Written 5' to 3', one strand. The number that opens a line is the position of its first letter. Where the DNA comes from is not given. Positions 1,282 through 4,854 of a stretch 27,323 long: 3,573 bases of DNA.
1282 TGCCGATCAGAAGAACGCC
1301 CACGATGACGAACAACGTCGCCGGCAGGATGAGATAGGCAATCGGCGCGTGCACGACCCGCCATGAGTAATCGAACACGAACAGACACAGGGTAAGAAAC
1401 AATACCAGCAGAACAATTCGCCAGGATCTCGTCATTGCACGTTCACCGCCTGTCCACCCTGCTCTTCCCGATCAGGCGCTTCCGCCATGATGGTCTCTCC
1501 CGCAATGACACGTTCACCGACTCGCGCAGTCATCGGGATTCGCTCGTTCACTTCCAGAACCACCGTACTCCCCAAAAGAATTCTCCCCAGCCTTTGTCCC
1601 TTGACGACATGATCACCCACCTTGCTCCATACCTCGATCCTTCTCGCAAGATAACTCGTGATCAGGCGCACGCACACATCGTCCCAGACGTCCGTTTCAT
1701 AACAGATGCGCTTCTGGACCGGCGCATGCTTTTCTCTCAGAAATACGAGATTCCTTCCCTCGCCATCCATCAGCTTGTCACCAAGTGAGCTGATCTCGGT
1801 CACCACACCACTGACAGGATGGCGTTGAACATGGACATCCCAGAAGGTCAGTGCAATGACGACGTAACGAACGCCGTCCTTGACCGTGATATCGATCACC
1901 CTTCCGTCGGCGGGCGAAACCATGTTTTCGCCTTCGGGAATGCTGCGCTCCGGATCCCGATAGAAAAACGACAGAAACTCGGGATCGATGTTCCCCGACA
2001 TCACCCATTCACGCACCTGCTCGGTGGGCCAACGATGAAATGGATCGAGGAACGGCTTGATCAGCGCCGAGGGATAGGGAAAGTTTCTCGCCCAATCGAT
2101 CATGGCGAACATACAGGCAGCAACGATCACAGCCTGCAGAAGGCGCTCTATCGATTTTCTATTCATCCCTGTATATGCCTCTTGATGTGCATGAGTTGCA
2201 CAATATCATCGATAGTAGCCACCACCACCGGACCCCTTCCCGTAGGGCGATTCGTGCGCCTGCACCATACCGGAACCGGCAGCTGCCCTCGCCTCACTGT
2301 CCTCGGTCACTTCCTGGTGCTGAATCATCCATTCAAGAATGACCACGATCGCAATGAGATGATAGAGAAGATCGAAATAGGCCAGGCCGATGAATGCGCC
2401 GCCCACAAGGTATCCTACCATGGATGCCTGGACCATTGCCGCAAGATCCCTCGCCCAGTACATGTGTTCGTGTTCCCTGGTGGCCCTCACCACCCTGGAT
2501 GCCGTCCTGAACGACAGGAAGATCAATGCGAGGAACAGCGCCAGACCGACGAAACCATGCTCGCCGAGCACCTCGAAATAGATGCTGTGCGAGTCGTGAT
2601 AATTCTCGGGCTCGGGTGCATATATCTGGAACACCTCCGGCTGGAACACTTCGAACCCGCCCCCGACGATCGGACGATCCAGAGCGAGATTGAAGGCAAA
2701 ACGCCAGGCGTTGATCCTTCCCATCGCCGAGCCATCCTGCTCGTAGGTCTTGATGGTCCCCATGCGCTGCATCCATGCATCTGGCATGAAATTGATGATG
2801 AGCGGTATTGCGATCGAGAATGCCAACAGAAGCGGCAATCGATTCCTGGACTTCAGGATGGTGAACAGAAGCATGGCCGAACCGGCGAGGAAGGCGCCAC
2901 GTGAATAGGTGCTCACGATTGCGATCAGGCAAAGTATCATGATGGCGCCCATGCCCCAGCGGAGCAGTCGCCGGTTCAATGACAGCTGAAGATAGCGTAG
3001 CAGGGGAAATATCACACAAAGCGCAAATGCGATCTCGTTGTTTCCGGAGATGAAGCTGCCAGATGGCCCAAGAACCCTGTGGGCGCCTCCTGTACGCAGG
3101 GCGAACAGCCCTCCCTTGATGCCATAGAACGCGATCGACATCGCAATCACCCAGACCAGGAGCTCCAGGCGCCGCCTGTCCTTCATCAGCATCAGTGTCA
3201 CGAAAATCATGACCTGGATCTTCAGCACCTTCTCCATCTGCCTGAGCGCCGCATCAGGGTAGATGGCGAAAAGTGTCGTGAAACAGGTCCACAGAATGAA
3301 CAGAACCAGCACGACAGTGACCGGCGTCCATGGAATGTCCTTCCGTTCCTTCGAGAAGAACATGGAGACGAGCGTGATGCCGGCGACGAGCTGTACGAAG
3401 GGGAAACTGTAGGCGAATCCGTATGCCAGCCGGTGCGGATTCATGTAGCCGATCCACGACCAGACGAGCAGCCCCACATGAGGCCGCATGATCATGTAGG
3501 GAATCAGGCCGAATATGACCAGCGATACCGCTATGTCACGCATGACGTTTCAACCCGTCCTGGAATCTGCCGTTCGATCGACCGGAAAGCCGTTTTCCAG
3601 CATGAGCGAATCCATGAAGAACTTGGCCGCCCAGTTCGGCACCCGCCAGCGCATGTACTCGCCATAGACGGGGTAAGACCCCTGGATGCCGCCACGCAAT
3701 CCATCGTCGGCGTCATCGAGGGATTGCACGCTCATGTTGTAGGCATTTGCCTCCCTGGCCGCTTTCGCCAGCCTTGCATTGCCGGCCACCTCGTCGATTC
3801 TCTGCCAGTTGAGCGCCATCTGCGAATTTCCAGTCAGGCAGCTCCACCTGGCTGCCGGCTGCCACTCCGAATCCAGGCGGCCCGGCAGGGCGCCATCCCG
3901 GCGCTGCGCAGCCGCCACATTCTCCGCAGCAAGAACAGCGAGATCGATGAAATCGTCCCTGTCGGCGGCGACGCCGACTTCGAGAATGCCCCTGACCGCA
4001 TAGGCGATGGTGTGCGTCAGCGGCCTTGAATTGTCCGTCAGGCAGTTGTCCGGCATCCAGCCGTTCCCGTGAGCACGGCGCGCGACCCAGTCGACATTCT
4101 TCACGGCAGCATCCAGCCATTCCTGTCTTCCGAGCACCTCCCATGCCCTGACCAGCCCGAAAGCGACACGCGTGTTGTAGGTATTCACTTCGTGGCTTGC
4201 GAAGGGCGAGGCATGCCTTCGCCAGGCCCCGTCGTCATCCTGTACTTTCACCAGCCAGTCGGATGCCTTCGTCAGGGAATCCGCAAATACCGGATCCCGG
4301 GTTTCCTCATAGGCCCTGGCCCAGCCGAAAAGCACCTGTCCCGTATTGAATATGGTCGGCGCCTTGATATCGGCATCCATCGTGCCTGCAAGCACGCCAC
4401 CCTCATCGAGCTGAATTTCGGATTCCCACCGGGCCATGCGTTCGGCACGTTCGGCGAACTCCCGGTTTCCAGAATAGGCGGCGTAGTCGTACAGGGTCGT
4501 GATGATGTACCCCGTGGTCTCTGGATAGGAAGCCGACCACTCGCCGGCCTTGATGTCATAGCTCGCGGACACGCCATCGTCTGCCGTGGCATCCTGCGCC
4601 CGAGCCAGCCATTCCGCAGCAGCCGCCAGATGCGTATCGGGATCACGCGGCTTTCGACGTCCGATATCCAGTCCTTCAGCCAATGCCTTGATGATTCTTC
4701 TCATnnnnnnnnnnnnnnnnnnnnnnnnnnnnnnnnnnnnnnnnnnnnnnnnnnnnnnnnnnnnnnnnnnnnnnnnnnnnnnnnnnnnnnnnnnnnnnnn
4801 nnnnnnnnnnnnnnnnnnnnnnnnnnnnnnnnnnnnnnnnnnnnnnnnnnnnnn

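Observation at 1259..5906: Tightly packed tailoring cassette: ATP-grasp ligase + toroid protein + O-glycosylation ligase + pyruvoyl decarboxylase + small membrane protein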

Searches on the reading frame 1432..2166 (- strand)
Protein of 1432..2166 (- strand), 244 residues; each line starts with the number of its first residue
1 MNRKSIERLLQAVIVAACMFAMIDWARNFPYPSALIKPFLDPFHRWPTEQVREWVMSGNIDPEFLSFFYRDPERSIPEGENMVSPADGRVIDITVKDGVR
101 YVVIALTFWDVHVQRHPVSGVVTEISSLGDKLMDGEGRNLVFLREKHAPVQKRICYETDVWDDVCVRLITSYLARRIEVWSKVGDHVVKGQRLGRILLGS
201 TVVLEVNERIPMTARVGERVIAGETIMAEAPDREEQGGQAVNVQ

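Call 4: search_protein_families(library=pfam, proteins=[window:1432-2166:-], max_evalue=0.01)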
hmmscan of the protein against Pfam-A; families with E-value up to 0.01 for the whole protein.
window:1432-2166:- (244 aa): 2 families
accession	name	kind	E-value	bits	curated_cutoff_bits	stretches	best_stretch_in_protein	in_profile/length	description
PF02666.20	PS_Dcarbxylase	-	5.6e-29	101.7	22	1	63-227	3-197/198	Phosphatidylserine decarboxylase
PF00364.28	Biotin_lipoyl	-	0.009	16.3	22.1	0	177-193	17-33/73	Biotin-requiring enzyme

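Call 5: search_protein_families(library=ncbifam, proteins=[window:1432-2166:-], max_evalue=0.01)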
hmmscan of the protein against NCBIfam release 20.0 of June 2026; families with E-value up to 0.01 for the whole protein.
window:1432-2166:- (244 aa): 14 families
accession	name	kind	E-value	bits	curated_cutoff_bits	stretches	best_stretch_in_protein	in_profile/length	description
NF003685.0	PRK05305.2-5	equivalog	3e-37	127.8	183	1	64-231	37-194/198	phosphatidylserine decarboxylase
NF003678.0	PRK05305.1-2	equivalog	1.3e-28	99.8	225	1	64-230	48-217/218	phosphatidylserine decarboxylase family protein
TIGR00164.2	AS_decarb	equivalog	4.9e-28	97.9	230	1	64-230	34-211/215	archaetidylserine decarboxylase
NF003683.0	PRK05305.2-3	equivalog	8e-28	97.2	244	1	64-229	42-202/204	phosphatidylserine decarboxylase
NF038088.1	anchor_synt_D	exception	8.6e-24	84.1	240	1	66-229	38-194/194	protein sorting system archaetidylserine decarboxylase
NF003684.0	PRK05305.2-4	equivalog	5.3e-23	81.8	317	1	66-230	46-214/228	phosphatidylserine decarboxylase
NF003679.0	PRK05305.1-3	equivalog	2.2e-21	76.5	252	1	63-230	60-233/234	phosphatidylserine decarboxylase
NF003682.0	PRK05305.2-2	equivalog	3.7e-21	75.5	284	1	64-229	45-211/212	phosphatidylserine decarboxylase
NF003677.0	PRK05305.1-1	equivalog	1.1e-20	73.9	315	1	65-234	50-224/232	phosphatidylserine decarboxylase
NF003680.0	PRK05305.1-5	equivalog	6.5e-19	68.1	262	1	65-231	47-215/217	phosphatidylserine decarboxylase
NF003681.0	PRK05305.2-1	equivalog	6.7e-13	48.6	377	1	58-230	40-218/231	phosphatidylserine decarboxylase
TIGR00163.1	PS_decarb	equivalog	0.00013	21.1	111.75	0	184-225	194-238/243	archaetidylserine decarboxylase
NF002853.0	PRK03140.1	equivalog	0.0012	18.2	307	1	100-210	127-237/262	phosphatidylserine decarboxylase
NF003038.0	PRK03934.1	equivalog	0.0097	14.8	285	0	186-226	222-263/267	phosphatidylserine decarboxylase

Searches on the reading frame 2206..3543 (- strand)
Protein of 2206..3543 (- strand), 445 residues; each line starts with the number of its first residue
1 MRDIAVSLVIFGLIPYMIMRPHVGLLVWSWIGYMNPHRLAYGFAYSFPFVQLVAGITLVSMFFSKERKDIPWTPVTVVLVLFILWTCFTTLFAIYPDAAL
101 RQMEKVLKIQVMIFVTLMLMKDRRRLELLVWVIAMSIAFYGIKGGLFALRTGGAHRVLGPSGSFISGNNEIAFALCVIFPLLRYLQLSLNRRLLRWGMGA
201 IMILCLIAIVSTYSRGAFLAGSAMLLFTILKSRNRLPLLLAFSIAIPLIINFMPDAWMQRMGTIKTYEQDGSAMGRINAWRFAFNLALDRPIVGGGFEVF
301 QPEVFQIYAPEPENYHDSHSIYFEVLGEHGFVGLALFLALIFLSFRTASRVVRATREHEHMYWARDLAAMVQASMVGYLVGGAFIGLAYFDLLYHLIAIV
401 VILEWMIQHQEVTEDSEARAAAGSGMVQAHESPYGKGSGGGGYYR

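Call 4: search_protein_families(library=pfam, proteins=[window:2206-3543:-], max_evalue=0.01)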
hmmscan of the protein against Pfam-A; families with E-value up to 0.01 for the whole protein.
window:2206-3543:- (445 aa): 2 families
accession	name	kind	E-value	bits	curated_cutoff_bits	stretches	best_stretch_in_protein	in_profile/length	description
PF04932.20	Wzy_C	-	1e-25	90.7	31.7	1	201-338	2-149/149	O-Antigen ligase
PF19358.4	DUF5935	-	3.9e-23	82.8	23.6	1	1-185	1-188/193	Family of unknown function (DUF5935)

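Call 5: search_protein_families(library=ncbifam, proteins=[window:2206-3543:-], max_evalue=0.01)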
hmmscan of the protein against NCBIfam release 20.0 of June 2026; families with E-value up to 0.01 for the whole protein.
window:2206-3543:- (445 aa): 2 families
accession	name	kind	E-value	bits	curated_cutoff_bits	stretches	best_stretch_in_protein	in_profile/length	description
TIGR03097.1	PEP_O_lig_1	hypoth_equivalog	1.1e-156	521.9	188.1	1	2-404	1-404/408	putative O-glycosylation ligase, exosortase A system-associated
TIGR00947.1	2A73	equivalog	3.5e-13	49.4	366.4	1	199-384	201-399/425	IctB family putative bicarbonate transporter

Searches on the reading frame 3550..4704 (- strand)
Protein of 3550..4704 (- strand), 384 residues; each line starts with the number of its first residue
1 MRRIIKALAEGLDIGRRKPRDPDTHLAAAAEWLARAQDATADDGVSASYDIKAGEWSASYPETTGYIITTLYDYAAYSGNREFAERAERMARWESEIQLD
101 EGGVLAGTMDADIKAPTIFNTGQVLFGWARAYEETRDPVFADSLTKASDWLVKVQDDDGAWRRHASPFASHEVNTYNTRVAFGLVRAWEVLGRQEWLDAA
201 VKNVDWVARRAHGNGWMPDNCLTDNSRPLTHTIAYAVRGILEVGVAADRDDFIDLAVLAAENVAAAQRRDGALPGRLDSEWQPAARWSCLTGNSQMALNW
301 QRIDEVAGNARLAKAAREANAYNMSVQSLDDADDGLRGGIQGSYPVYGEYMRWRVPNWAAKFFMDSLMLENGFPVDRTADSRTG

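Call 4: search_protein_families(library=pfam, proteins=[window:3550-4704:-], max_evalue=0.01)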
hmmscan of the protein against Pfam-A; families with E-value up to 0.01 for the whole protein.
window:3550-4704:- (384 aa): 3 families
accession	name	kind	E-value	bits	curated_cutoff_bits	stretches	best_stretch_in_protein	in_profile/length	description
PF13243.12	SQHop_cyclase_C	-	1.3e-05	24.8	26.1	1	118-236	187-303/319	Squalene-hopene cyclase C-terminal domain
PF07944.18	Beta-AFase-like_GH127_cat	-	0.00032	20.3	24.9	1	66-210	19-160/376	Beta-L-arabinofuranosidase, GH127 catalytic domain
PF09492.16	Pec_lyase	-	0.0007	19.4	22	1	124-166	44-86/292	Pectic acid lyase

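Call 5: search_protein_families(library=ncbifam, proteins=[window:3550-4704:-], max_evalue=0.01)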
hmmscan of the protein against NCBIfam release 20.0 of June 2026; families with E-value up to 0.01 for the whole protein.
window:3550-4704:- (384 aa): 3 families
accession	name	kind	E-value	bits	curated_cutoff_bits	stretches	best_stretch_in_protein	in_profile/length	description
TIGR02474.1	pec_lyase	equivalog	9e-05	22.2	189.8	1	128-180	54-106/295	pectate lyase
TIGR01507.1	hopene_cyclase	equivalog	0.0033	15.9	431.1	1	130-236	510-619/640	squalene--hopene cyclase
TIGR01787.1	squalene_cyclas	subfamily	0.0077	14.9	322.7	0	121-236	490-606/622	squalene/oxidosqualene cyclases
